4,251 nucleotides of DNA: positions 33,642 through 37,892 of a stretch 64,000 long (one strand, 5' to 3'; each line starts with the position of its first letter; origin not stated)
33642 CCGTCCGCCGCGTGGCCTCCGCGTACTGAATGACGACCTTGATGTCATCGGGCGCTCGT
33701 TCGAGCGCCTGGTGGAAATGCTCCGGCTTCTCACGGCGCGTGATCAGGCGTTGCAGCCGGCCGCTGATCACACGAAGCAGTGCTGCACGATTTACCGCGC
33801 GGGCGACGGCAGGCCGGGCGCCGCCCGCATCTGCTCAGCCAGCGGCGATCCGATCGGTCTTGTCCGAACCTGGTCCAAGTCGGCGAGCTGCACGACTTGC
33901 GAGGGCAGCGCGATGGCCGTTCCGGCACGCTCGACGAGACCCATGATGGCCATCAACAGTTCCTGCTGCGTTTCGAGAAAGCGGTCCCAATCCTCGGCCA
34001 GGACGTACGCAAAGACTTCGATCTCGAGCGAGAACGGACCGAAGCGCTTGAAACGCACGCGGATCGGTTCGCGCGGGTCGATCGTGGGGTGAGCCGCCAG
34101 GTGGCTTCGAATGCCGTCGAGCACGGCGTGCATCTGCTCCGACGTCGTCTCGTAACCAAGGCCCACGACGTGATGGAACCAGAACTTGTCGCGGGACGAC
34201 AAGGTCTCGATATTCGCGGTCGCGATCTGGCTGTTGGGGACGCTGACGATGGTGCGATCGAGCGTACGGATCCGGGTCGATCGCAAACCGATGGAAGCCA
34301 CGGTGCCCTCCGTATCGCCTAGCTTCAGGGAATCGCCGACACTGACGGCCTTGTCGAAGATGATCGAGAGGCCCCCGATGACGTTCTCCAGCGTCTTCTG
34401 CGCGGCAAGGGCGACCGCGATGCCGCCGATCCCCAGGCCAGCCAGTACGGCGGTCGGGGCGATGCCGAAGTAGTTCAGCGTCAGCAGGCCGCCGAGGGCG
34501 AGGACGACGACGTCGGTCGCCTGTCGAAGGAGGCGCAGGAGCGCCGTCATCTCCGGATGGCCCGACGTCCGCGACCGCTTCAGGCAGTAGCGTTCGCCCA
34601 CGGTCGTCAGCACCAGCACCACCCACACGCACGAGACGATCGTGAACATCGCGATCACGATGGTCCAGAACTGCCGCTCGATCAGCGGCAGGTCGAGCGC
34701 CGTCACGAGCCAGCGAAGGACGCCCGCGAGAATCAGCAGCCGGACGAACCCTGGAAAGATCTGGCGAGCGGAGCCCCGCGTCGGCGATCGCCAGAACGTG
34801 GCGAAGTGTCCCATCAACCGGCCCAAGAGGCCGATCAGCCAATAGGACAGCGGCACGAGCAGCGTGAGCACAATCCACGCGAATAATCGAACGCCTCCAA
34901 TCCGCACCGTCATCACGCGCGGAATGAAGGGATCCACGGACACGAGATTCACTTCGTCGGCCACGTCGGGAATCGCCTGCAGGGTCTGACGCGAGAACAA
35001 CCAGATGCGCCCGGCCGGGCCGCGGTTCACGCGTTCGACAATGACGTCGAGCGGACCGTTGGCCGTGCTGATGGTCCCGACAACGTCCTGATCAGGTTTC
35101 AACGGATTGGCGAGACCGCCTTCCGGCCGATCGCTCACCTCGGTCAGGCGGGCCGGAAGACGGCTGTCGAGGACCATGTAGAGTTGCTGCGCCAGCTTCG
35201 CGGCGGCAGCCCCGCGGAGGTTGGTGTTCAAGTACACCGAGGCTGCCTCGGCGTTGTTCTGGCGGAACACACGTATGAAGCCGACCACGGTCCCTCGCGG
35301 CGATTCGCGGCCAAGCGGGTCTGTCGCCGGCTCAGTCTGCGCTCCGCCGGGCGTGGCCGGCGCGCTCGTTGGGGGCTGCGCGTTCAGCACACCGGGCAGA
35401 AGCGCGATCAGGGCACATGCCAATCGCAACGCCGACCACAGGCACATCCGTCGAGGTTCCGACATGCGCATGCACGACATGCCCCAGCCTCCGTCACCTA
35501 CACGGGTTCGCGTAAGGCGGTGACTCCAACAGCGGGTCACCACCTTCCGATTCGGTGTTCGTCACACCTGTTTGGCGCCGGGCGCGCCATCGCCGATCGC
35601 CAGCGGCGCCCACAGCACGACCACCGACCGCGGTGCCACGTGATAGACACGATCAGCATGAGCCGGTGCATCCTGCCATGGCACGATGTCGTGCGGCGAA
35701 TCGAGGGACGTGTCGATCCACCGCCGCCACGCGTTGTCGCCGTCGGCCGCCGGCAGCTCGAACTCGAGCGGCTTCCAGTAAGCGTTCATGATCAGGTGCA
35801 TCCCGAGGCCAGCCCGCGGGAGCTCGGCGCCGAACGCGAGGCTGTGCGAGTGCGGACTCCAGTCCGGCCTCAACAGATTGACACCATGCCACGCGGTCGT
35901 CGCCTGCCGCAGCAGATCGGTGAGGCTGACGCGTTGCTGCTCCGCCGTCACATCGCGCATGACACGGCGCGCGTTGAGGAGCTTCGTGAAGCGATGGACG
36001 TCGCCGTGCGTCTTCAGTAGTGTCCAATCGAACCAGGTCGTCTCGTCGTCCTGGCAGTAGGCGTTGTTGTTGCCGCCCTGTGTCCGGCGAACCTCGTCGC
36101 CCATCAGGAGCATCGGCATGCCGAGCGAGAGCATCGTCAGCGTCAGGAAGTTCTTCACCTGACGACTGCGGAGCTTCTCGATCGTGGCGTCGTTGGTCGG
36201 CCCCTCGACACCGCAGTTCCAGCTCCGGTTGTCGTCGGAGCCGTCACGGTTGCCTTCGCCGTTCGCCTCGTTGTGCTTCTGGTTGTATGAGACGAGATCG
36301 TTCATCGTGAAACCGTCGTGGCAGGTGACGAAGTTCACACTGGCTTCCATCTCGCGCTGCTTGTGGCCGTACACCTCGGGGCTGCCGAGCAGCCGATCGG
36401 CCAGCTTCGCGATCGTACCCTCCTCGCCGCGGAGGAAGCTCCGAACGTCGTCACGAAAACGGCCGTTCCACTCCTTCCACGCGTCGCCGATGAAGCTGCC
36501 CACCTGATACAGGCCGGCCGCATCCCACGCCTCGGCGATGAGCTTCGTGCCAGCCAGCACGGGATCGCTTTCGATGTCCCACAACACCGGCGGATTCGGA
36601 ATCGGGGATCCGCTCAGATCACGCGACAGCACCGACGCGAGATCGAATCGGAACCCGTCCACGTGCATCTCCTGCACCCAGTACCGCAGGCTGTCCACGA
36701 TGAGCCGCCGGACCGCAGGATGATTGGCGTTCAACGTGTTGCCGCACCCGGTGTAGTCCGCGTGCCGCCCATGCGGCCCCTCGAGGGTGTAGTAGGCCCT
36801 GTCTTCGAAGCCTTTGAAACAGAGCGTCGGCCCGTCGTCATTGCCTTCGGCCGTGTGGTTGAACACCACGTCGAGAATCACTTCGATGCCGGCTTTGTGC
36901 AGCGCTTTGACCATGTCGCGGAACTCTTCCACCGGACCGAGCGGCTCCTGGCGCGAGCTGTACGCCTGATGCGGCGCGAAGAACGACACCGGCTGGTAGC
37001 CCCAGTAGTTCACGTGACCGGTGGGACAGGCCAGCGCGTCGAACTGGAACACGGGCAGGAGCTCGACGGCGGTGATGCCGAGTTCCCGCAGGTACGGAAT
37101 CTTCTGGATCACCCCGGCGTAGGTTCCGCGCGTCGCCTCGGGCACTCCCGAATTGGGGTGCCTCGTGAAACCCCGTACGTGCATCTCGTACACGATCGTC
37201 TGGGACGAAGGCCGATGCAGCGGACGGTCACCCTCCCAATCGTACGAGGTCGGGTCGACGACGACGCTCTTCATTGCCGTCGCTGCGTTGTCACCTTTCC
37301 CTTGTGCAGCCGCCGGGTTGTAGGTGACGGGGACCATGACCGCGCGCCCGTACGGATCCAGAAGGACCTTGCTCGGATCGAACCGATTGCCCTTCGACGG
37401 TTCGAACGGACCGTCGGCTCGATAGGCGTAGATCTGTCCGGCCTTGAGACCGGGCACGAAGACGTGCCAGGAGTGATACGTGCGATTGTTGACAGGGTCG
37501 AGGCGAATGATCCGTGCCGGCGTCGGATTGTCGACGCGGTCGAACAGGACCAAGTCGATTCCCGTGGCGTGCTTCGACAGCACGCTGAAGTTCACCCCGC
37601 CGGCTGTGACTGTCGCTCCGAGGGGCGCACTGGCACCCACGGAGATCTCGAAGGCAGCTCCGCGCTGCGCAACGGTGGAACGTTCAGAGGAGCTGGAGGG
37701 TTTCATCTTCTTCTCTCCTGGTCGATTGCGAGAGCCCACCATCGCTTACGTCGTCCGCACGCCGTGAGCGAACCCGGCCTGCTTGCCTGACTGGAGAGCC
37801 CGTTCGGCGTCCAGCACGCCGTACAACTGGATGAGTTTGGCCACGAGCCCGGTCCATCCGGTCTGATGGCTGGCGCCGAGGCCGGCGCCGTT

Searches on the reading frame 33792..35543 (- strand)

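Call 60: search_protein_families(library=pfam, proteins=[window:33792-35543:-], max_evalue=0.001)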
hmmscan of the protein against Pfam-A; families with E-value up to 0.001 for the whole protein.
window:33792-35543:- (583 aa): 3 families
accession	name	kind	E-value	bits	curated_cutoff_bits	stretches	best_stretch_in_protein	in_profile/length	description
PF00924.24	MS_channel_2nd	-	7.6e-20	71.2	20.2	1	384-446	2-64/68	Mechanosensitive ion channel, beta-domain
PF21082.3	MS_channel_3rd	-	2.3e-08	34.8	21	1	459-542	4-86/88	Mechanosensitive ion channel MscS, C-terminal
PF21088.3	MS_channel_1st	-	3e-06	27.5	23.1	1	345-382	5-42/42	Mechanosensitive ion channel, transmembrane helices 2/3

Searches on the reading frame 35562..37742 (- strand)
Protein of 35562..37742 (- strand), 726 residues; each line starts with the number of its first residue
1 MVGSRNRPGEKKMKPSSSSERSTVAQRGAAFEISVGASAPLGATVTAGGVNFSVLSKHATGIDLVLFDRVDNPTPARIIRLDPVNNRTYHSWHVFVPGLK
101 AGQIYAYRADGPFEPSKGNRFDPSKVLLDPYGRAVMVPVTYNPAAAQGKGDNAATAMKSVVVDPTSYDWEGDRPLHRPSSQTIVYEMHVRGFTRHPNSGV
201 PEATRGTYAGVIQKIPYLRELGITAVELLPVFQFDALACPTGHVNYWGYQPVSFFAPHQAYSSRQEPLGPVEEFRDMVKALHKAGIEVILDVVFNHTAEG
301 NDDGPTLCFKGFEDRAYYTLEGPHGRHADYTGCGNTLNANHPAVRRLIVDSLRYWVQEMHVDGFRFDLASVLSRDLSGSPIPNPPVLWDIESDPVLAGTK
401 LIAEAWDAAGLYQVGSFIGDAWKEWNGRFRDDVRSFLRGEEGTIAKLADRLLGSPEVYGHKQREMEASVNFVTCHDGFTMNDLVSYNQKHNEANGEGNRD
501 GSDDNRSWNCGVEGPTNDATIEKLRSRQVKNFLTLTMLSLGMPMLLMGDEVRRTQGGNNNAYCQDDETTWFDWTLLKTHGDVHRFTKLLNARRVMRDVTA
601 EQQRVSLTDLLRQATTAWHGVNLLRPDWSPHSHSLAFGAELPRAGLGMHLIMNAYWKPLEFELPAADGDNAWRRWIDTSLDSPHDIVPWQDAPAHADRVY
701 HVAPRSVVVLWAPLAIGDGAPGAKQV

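Call 60: search_protein_families(library=pfam, proteins=[window:35562-37742:-], max_evalue=0.001)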
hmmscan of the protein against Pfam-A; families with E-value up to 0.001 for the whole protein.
window:35562-37742:- (726 aa): 3 families
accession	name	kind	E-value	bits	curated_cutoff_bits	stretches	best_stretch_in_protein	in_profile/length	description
PF00128.31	Alpha-amylase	-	3.4e-22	79.7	22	1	200-375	15-196/446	Alpha amylase, catalytic domain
PF02922.24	CBM_48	-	4.5e-14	53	22.4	1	40-132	1-83/83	Carbohydrate-binding module 48 (Isoamylase N-terminal domain)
PF21156.3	ISOA1-3_C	-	3.8e-08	33.9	27.3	1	618-693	2-75/106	Isoamylase 1-3, C-terminal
